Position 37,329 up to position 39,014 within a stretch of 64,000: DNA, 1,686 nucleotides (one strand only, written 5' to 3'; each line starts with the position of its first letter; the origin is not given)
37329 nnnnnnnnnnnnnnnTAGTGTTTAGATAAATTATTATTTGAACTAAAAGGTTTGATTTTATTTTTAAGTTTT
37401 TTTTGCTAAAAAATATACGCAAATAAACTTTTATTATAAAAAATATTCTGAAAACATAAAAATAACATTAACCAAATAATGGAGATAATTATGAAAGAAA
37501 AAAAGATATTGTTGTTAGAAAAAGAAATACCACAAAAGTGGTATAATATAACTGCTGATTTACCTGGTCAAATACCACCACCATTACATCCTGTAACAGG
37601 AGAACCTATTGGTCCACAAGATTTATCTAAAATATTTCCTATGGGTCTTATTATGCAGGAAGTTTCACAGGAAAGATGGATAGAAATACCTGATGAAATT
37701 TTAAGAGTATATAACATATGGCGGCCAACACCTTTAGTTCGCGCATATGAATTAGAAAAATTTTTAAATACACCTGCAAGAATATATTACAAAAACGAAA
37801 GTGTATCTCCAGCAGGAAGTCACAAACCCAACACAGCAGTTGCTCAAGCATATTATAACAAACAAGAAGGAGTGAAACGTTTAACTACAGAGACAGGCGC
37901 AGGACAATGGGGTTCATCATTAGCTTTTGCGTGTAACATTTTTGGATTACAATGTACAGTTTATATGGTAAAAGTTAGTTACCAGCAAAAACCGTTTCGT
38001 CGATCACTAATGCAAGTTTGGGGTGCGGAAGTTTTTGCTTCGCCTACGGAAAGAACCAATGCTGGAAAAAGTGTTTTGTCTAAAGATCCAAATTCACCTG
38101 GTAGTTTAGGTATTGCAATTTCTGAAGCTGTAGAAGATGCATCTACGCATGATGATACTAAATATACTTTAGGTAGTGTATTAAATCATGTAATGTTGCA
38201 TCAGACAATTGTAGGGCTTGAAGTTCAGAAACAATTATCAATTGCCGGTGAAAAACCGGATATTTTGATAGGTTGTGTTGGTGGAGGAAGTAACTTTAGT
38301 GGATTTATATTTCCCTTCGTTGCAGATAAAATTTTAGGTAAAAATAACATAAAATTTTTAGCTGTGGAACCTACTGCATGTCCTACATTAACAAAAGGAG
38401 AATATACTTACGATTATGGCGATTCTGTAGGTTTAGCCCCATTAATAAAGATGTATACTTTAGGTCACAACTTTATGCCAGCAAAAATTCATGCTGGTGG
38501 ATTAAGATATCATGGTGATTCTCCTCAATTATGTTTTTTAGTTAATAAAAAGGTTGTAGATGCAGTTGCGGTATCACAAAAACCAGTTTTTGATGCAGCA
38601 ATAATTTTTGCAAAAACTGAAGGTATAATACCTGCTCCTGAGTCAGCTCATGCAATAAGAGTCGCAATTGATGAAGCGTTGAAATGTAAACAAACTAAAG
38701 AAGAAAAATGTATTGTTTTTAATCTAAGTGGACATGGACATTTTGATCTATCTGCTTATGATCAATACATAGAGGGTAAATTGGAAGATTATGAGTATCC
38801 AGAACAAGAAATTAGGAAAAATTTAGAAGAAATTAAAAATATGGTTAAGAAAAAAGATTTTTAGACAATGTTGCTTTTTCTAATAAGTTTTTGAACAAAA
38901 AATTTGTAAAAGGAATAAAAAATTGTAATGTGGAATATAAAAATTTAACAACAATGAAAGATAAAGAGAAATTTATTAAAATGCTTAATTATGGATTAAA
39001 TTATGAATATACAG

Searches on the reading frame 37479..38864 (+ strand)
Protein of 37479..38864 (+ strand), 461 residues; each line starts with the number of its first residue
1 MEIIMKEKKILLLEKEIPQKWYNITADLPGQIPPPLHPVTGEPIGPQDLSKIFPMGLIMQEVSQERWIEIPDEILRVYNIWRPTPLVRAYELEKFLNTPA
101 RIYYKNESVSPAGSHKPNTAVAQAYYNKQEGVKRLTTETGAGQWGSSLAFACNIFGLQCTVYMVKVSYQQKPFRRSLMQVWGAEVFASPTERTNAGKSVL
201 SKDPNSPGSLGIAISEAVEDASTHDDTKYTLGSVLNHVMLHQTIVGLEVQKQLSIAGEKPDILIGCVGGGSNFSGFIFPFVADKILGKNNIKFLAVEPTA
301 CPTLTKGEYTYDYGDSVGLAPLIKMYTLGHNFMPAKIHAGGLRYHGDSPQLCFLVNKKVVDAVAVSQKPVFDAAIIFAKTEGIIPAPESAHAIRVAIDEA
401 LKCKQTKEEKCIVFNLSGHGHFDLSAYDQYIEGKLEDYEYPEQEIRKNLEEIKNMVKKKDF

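Call 3: search_protein_families(library=pfam, proteins=[window:37479-38864:+], max_evalue=0.01)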
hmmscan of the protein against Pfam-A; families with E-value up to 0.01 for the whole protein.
window:37479-38864:+ (461 aa): 1 family
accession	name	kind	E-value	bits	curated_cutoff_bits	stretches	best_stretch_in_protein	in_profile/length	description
PF00291.31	PALP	-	6.9e-42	144.2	35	1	81-418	5-295/295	Pyridoxal-phosphate dependent enzyme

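Call 60: search_protein_families(library=ncbifam, proteins=[window:37479-38864:+], max_evalue=0.00001)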
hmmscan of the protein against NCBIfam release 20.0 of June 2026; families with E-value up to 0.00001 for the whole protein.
window:37479-38864:+ (461 aa): 20 families
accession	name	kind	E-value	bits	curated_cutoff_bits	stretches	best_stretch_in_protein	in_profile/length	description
NF009057.0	PRK12391.1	equivalog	1.6e-223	742.1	366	1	6-445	2-440/441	TrpB-like pyridoxal phosphate-dependent enzyme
TIGR01415.1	trpB_rel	hypoth_equivalog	1.2e-207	689.7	518.85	1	17-434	1-419/419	TrpB-like pyridoxal phosphate-dependent enzyme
NF010376.0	PRK13803.1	equivalog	1.8e-51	175.7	819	1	72-433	250-597/600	bifunctional phosphoribosylanthranilate isomerase/tryptophan synthase subunit beta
TIGR00263.1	trpB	equivalog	2.4e-48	165.1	392.45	1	71-426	39-380/385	tryptophan synthase subunit beta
NF010375.0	PRK13802.1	equivalog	8.9e-32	110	1386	1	80-430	323-672/695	bifunctional indole-3-glycerol phosphate synthase/tryptophan synthase subunit beta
NF004996.0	PRK06381.1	equivalog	7.3e-14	51.5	266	1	83-191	13-118/319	threonine synthase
TIGR02079.1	THD1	equivalog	8.6e-13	47.8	440.55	1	76-172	9-103/410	threonine ammonia-lyase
NF006390.0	PRK08639.1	equivalog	2.8e-12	46.3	421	1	73-172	15-112/418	threonine ammonia-lyase IlvA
NF006050.0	PRK08197.1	equivalog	5.8e-12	45.1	303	1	84-201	81-193/406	threonine synthase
TIGR01139.1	cysK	equivalog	1.5e-11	44.1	350.95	1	84-420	8-289/298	cysteine synthase A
TIGR01136.1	cysKM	subfamily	4.6e-10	39.3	344.15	1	84-414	8-284/299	cysteine synthase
NF006094.0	PRK08246.1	subfamily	2.5e-08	33.7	331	1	77-306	17-208/310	serine/threonine dehydratase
NF008735.0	PRK11761.1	equivalog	2.8e-07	30.1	413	0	83-192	12-119/296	cysteine synthase CysM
NF005292.0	PRK06815.1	equivalog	3.4e-07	29.6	371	1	79-195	17-128/320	threonine/serine dehydratase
NF005147.0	PRK06608.1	equivalog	4.1e-07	29.1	380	1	75-199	16-135/339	serine/threonine dehydratase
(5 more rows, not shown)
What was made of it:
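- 37479..38864 (+): TrpB2-type (TrpB-like PLP enzyme) gene, the only trpB-like gene of the cluster. NCBIfam NF009057 and TIGR01415, 742 bits (call 60).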
